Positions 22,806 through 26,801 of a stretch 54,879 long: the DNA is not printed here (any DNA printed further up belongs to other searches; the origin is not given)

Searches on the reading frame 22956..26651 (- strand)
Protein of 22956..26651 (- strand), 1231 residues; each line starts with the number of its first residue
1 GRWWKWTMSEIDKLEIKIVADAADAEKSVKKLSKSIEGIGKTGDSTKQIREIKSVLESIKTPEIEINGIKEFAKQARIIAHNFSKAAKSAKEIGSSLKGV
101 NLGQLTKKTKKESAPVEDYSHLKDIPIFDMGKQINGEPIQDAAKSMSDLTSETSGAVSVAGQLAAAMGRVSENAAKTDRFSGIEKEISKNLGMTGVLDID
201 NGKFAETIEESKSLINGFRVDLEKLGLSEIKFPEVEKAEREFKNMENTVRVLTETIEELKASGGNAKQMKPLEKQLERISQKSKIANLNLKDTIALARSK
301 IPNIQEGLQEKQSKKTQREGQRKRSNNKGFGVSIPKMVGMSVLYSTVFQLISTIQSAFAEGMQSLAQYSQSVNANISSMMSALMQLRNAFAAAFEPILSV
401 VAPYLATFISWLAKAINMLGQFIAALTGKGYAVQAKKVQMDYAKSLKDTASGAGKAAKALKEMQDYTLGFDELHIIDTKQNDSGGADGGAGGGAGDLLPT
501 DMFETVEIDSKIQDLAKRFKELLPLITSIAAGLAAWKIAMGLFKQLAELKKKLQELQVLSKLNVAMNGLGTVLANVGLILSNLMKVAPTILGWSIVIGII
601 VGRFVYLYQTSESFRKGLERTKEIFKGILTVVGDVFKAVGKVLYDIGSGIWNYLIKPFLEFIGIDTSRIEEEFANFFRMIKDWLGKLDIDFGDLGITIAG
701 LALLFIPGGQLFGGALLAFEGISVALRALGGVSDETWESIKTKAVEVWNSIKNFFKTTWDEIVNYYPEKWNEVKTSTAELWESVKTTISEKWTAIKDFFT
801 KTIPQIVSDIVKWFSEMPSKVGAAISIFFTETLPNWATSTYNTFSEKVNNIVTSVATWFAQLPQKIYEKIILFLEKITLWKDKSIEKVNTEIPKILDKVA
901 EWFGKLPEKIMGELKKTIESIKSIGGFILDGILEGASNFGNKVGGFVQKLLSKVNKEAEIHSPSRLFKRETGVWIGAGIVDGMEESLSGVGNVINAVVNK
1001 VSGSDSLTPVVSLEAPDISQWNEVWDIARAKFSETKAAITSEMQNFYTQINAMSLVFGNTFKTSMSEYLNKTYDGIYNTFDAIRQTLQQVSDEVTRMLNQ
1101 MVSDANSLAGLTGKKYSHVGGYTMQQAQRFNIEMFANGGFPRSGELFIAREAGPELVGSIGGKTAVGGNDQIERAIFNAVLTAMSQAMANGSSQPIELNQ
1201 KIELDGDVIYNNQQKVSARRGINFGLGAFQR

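Call 50: search_protein_families(library=phrogs, proteins=[window:22956-26651:-], max_evalue=0.00001)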
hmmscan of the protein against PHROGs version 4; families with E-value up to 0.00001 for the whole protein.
window:22956-26651:- (1231 aa): 17 families
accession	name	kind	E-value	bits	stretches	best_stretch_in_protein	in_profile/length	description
phrog_1535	-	tail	2.9e-64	218.8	3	9-522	2-525/1152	tail length tape measure protein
phrog_58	-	tail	8e-35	121.6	1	17-1128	139-1093/1544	tail length tape measure protein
phrog_37543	-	unknown function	6.8e-32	111.8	1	311-523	31-235/622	-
phrog_167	-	tail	7.8e-29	101.1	1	22-956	220-1005/1555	tail length tape measure protein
phrog_305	-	tail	9.6e-29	101.6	2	450-826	335-662/1001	tail length tape measure protein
phrog_1272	-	tail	9.3e-26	90.9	2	508-817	579-845/1606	tail length tape measure protein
phrog_4200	-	tail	1.1e-19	71.4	1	726-1194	261-644/732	tail length tape measure protein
phrog_5448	-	tail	3.2e-18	65.1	1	509-997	1593-2008/3103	tail length tape measure protein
phrog_28918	-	unknown function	4.2e-16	58.8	2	1064-1196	1263-1410/1445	-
phrog_4070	-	tail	1.3e-12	47.7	2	620-877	137-361/989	tail length tape measure protein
phrog_17020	-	unknown function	1.6e-11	45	1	723-854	69-195/353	-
phrog_971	-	lysis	5.6e-10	39.5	1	266-947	319-775/1338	endolysin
phrog_1686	-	tail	1.5e-09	37.3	1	928-1055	1057-1157/1224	tail length tape measure protein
phrog_32669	-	unknown function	2.4e-08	33.3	1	735-801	812-878/1054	-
phrog_31409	-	tail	2.5e-08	34.3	1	368-466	236-336/365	tail length tape measure protein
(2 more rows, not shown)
